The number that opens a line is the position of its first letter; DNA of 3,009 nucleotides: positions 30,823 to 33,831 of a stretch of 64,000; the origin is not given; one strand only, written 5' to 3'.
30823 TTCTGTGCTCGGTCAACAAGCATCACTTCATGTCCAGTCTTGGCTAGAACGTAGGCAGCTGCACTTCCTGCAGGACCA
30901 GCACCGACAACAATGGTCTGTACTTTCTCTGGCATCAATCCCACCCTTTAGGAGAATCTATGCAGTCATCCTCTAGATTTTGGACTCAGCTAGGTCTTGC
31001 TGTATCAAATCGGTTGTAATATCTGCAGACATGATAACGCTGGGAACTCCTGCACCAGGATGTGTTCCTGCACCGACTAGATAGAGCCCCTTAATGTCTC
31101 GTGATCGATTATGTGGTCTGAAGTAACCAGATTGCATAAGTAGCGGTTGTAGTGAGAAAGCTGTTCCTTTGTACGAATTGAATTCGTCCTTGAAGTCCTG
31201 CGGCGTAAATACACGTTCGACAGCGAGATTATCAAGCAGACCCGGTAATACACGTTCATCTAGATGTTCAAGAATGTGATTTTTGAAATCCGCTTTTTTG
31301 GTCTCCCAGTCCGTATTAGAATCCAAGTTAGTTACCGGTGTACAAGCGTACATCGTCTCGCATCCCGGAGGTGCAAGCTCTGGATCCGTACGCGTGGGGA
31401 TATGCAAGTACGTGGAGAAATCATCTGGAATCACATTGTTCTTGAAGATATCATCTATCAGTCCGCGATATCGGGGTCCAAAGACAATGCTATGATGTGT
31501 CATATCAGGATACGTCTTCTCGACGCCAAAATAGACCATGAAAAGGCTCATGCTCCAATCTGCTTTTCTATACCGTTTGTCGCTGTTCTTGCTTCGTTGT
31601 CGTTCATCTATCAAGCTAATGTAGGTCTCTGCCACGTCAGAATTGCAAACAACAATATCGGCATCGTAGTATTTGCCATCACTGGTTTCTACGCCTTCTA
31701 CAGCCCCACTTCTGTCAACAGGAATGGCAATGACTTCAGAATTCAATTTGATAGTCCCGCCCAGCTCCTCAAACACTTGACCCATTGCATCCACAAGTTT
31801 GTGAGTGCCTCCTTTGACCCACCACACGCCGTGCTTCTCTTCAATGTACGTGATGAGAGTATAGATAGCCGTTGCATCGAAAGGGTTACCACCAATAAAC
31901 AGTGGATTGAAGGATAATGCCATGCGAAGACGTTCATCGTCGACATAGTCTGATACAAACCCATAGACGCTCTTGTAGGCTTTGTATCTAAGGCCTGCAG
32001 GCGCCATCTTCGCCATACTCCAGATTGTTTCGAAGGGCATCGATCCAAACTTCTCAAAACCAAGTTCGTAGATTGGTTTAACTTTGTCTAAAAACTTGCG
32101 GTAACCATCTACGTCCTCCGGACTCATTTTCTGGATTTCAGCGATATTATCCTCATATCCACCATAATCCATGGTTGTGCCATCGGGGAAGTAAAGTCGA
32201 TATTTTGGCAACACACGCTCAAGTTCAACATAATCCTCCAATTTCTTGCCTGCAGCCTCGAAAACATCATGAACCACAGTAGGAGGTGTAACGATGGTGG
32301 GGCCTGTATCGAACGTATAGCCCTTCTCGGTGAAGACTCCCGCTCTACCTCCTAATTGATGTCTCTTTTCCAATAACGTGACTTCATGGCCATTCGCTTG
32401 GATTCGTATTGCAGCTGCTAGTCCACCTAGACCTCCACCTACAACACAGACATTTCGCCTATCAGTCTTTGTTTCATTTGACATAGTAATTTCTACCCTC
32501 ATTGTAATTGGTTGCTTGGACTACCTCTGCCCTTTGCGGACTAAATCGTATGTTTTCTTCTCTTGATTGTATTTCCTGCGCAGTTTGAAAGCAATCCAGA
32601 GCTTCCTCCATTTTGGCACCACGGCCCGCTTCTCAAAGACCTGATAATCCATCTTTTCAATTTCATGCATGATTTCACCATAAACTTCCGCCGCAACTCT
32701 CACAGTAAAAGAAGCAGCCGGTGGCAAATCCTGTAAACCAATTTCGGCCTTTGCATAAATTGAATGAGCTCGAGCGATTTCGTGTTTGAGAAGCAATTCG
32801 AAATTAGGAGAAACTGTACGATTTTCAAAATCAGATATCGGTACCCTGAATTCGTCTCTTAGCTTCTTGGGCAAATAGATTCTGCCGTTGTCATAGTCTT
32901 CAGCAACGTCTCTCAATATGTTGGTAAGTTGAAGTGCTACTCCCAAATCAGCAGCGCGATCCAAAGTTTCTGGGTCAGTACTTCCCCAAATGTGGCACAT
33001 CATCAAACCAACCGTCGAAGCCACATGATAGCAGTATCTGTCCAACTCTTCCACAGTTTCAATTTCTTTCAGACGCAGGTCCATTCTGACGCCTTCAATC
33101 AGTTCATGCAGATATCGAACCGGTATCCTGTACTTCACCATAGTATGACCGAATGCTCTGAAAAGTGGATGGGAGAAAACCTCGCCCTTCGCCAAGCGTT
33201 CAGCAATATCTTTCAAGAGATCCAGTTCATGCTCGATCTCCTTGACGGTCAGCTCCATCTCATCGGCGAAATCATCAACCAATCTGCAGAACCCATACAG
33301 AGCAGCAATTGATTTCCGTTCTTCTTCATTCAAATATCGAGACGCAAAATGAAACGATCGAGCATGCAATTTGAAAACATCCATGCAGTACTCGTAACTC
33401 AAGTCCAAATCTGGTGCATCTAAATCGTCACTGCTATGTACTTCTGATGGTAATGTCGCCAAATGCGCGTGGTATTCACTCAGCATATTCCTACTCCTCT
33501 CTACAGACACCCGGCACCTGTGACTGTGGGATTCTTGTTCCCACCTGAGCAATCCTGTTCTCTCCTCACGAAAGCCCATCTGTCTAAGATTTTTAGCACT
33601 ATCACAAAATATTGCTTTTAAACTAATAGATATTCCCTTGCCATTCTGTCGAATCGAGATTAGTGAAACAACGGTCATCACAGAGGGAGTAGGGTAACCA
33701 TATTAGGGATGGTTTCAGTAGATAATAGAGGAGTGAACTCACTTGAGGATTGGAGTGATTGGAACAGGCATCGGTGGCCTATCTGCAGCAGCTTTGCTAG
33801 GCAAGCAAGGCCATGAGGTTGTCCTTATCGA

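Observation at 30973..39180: Divergent carotenoid supercluster with a bacterioruberin-type CrtD-like / LyeJ-like / CruF-like triad plus GGPP synthase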

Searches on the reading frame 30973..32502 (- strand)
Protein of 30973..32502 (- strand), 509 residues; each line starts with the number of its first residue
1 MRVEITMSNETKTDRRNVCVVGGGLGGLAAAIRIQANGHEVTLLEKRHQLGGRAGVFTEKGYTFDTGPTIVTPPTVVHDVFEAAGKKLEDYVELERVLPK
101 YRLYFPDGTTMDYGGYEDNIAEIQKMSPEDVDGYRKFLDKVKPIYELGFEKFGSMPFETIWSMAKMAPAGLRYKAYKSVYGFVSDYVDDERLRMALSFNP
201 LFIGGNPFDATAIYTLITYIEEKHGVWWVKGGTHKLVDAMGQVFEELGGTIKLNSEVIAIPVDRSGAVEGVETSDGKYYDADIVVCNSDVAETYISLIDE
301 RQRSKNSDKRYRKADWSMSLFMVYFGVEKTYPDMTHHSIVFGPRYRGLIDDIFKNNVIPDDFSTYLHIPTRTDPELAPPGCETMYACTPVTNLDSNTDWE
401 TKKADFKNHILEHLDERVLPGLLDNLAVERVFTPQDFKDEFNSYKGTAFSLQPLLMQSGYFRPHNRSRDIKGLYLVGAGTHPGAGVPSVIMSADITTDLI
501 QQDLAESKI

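Call 3: search_protein_families(library=pfam, proteins=[window:30973-32502:-], max_evalue=0.01)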
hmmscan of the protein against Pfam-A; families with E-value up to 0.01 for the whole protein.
window:30973-32502:- (509 aa): 10 families
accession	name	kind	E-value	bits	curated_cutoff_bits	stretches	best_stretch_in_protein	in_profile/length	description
PF01593.30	Amino_oxidase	-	2.6e-41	142.8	19.8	1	25-494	1-436/443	Flavin containing amine oxidoreductase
PF13450.12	NAD_binding_8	-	3.6e-15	56.4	21.9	1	20-79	1-63/68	NAD(P)-binding Rossmann-like domain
PF01266.30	DAO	-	8e-14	52.4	27.9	2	18-53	2-38/353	FAD dependent oxidoreductase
PF12831.13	FAD_oxidored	-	1.6e-08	34.7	27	1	18-54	2-38/416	FAD dependent oxidoreductase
PF07992.20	Pyr_redox_2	-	2.8e-08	34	26.1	1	17-52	2-38/291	Pyridine nucleotide-disulphide oxidoreductase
PF00890.30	FAD_binding_2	-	2.2e-06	27.6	20.4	1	18-53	2-37/414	FAD binding domain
PF03486.20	HI0933_like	-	3.3e-06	27.2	50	1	17-51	2-36/244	HI0933-like protein Rossmann domain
PF00070.33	Pyr_redox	-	4.2e-05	24.4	22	0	18-51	2-35/82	Pyridine nucleotide-disulphide oxidoreductase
PF01134.28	GIDA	-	0.00069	19.2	22.1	1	18-46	2-30/391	Glucose inhibited division protein A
PF01494.25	FAD_binding_3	-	0.0081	15.9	22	0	17-49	3-35/349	FAD binding domain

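Call 4: search_protein_families(library=ncbifam, proteins=[window:30973-32502:-], max_evalue=0.01)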
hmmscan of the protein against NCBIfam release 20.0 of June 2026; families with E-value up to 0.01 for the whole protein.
window:30973-32502:- (509 aa): 80 families (the best 25 are shown)
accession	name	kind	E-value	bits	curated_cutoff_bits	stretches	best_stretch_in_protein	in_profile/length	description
TIGR02734.1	crtI_fam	subfamily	3.9e-178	593.2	238.1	1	18-506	1-494/504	phytoene desaturase family protein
NF058655.1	CrtID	equivalog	1.5e-103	347.2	640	1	18-496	1-477/478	bifunctional phytoene desaturase/3,4-desaturase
NF045637.1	carotdesatCrtDProt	equivalog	7.6e-69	232.5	580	1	18-503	1-485/485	1-hydroxycarotenoid 3,4-desaturase CrtD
NF042421.1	hydcarot_desat_CrtD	equivalog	4.7e-61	206.7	500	1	17-502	3-485/487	1-hydroxycarotenoid 3,4-desaturase CrtD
TIGR02730.1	carot_isom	equivalog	1.4e-36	126.4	586.9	1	18-504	3-492/493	carotenoid isomerase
TIGR02733.1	desat_CrtD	equivalog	2e-29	102.6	549.7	2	187-498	182-486/492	C-3',4' desaturase CrtD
NF045689.1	BCarotKetCrtO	equivalog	1.2e-25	90.2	1000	2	16-306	4-315/563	beta-carotene ketolase CrtO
NF005560.0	PRK07233.1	equivalog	2.7e-15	56.2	252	2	17-65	2-50/435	hypothetical protein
TIGR03467.1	HpnE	equivalog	3.7e-13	49.6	283.05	1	18-69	1-54/430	hydroxysqualene dehydroxylase HpnE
TIGR00562.1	proto_IX_ox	equivalog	7.2e-09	34.7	97.85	1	15-87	2-77/470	protoporphyrinogen oxidase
TIGR03997.1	mycofact_OYE_2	equivalog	1.5e-08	33.5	793.15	1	11-56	375-420/645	mycofactocin system FadH/OYE family oxidoreductase 2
NF009410.0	PRK12771.1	subfamily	2.1e-08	33.2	516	1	6-52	129-175/566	NAD(P)-binding protein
NF005547.0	PRK07208.1-3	equivalog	3.7e-08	32.5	380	1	13-67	2-56/465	hypothetical protein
NF008845.0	PRK11883.1-5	equivalog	1.5e-07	30.1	560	1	14-68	3-63/468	protoporphyrinogen oxidase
NF005548.0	PRK07208.1-4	equivalog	1.8e-07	30.1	389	1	14-68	2-56/488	hypothetical protein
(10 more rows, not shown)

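Call 53: search_solved_structures(query=window:30973-32502:-, max_evalue=1e-10)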
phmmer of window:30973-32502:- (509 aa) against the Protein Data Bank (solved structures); distinct sequences matched with E-value up to 1e-10: 3.
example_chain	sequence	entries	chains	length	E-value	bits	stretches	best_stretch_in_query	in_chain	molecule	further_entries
4dgk_A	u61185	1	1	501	3e-140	471.2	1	18-505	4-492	Phytoene dehydrogenase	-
4rep_A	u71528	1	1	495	8.9e-59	202.4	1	16-506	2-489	Gamma-carotene desaturase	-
3ka7_A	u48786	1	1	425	1.6e-11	46.6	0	174-345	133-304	Oxidoreductase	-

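Call 56: list_cluster_members(proteins=[window:30973-32502:-, window:33743-35215:+, window:35232-36092:+, window:36092-36868:+, P0121])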
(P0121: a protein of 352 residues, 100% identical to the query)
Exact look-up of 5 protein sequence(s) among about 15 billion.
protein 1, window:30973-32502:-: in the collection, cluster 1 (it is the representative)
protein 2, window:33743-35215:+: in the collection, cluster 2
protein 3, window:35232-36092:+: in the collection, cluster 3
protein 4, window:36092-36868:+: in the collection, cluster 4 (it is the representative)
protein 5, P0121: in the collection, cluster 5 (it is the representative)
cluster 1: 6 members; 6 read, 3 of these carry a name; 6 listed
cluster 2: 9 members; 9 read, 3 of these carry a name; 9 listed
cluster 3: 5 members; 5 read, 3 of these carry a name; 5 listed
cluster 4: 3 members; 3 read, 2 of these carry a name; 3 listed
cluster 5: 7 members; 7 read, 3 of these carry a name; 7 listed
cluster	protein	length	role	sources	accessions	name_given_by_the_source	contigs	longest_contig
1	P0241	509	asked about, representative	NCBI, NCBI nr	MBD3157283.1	MAG: phytoene desaturase [Candidatus Lokiarchaeota archaeon] | phytoene desaturase [Candidatus Lokiarchaeota archaeon]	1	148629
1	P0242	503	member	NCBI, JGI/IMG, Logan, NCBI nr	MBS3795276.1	MAG: phytoene desaturase [Candidatus Thorarchaeota archaeon] | phytoene desaturase [Candidatus Thorarchaeota archaeon]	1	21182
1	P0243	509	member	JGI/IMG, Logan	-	phytoene desaturase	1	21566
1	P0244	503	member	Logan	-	-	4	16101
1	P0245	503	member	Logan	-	-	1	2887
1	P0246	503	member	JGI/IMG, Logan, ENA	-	-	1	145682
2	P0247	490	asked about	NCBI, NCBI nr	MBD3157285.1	MAG: phytoene desaturase [Candidatus Lokiarchaeota archaeon] | phytoene desaturase [Candidatus Lokiarchaeota archaeon]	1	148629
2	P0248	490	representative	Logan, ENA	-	-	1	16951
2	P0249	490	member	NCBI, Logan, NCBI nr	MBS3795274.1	MAG: phytoene desaturase [Candidatus Thorarchaeota archaeon] | phytoene desaturase [Candidatus Thorarchaeota archaeon]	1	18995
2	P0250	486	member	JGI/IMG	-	phytoene desaturase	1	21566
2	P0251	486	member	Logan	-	-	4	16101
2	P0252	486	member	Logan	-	-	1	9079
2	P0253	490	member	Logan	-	-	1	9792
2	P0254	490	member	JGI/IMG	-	-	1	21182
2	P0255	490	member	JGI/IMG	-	-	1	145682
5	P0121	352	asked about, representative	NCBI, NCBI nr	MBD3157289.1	MAG: hypothetical protein GF309_00745 [Candidatus Lokiarchaeota archaeon] | hypothetical protein [Candidatus Lokiarchaeota archaeon]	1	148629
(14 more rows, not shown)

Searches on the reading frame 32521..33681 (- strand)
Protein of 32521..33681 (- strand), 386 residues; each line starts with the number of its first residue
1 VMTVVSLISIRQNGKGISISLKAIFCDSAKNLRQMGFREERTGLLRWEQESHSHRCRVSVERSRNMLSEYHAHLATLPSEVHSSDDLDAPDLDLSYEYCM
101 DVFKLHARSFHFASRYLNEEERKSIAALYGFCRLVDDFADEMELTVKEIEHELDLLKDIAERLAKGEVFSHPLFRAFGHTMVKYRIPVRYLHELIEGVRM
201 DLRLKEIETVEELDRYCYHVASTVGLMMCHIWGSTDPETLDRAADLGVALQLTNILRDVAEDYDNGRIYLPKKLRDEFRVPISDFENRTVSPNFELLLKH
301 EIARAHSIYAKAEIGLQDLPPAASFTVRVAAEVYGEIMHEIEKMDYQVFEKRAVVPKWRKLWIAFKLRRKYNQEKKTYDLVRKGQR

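Call 3: search_protein_families(library=pfam, proteins=[window:32521-33681:-], max_evalue=0.01)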
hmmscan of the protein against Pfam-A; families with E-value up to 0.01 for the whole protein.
window:32521-33681:- (386 aa): 1 family
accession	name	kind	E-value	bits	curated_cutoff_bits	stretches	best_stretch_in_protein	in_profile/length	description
PF00494.24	SQS_PSY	-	3e-74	250.5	26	1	105-359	3-263/263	Squalene/phytoene synthase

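Call 4: search_protein_families(library=ncbifam, proteins=[window:32521-33681:-], max_evalue=0.01)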
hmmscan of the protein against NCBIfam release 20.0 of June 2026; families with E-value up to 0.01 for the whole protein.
window:32521-33681:- (386 aa): 6 families
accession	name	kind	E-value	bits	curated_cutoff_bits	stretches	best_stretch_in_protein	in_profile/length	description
TIGR03465.1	HpnD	equivalog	3.8e-68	229.4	278.6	1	106-367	5-264/267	presqualene diphosphate synthase HpnD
NF045686.1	PhytoSynCyanob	equivalog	2.3e-54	184.6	550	1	91-362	16-298/310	15-cis-phytoene synthase CrtB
NF045921.1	PhytnSynCrtBRhod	equivalog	2e-52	178.6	500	1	97-363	8-271/307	15-cis-phytoene synthase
NF042419.1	Phyto_syn_CrtB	equivalog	4.2e-51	174.3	480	1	104-363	12-278/306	15-cis-phytoene synthase CrtB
TIGR03464.1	HpnC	equivalog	2.5e-50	171.5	250.45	1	106-365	5-263/267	squalene synthase HpnC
TIGR01559.1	squal_synth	equivalog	6e-16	58.5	286.75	1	97-288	4-216/337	squalene synthase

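Call 52: search_solved_structures(query=window:32521-33486:-, max_evalue=0.00001)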
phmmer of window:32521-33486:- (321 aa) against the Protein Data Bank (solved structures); distinct sequences matched with E-value up to 0.00001: 22.
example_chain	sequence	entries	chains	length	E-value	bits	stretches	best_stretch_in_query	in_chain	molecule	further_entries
8is6_A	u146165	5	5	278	4.2e-42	147.5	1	26-296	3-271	CrtM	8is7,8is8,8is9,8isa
5iys_A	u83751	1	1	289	8.6e-33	116.9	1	29-300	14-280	Phytoene synthase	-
3ae0_A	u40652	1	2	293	2.1e-31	112.4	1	27-307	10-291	Dehydrosqualene synthase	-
2zco_A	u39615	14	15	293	5.9e-31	110.9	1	27-307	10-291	Dehydrosqualene synthase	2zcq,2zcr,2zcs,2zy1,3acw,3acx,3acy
4f6v_A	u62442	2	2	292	5.9e-31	110.9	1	27-307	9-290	Dehydrosqualene synthase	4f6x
4e9u_A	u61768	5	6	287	7.5e-31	110.6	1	27-307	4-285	Dehydrosqualene synthase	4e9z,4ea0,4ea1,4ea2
3vjd_A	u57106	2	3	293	8.5e-30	107.1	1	27-307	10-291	Dehydrosqualene synthase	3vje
3adz_A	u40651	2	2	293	8.7e-30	107.1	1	27-307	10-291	Dehydrosqualene synthase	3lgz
4hd1_A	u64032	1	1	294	5.9e-25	91.2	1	29-301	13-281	Squalene synthase HpnC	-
3we9_A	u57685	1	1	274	2.1e-13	53.2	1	26-287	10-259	Putative phytoene/squalene synthase YisP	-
3wc9_A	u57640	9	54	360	1.8e-12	50.2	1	14-221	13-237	Squalene synthase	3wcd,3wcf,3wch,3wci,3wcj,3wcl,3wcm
7vwt_A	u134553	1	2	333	5.4e-12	48.6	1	34-287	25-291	CqsB4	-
3vj8_A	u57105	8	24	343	7.3e-12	48.2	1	22-221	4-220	Squalene synthase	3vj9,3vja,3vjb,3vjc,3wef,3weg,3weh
3wek_A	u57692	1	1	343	7.4e-12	48.2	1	22-221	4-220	Squalene synthase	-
3wej_A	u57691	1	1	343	7.4e-12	48.2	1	22-221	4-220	Squalene synthase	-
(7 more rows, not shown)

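Call 55: search_protein_families(library=ncbifam, proteins=[window:32521-33486:-], max_evalue=1e-10)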
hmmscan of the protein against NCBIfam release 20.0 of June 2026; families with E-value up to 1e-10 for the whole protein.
window:32521-33486:- (321 aa): 6 families
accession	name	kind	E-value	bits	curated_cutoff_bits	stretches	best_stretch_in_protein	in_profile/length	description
TIGR03465.1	HpnD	equivalog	2.6e-68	230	278.6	1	41-302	5-264/267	presqualene diphosphate synthase HpnD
NF045686.1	PhytoSynCyanob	equivalog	1.2e-54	185.5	550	1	26-297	16-298/310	15-cis-phytoene synthase CrtB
NF045921.1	PhytnSynCrtBRhod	equivalog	1.1e-52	179.4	500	1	32-298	8-271/307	15-cis-phytoene synthase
NF042419.1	Phyto_syn_CrtB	equivalog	2.9e-51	174.8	480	1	39-298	12-278/306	15-cis-phytoene synthase CrtB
TIGR03464.1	HpnC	equivalog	1.5e-50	172.2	250.45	1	41-300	5-263/267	squalene synthase HpnC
TIGR01559.1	squal_synth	equivalog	3.3e-16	59.4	286.75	1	32-222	4-215/337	squalene synthase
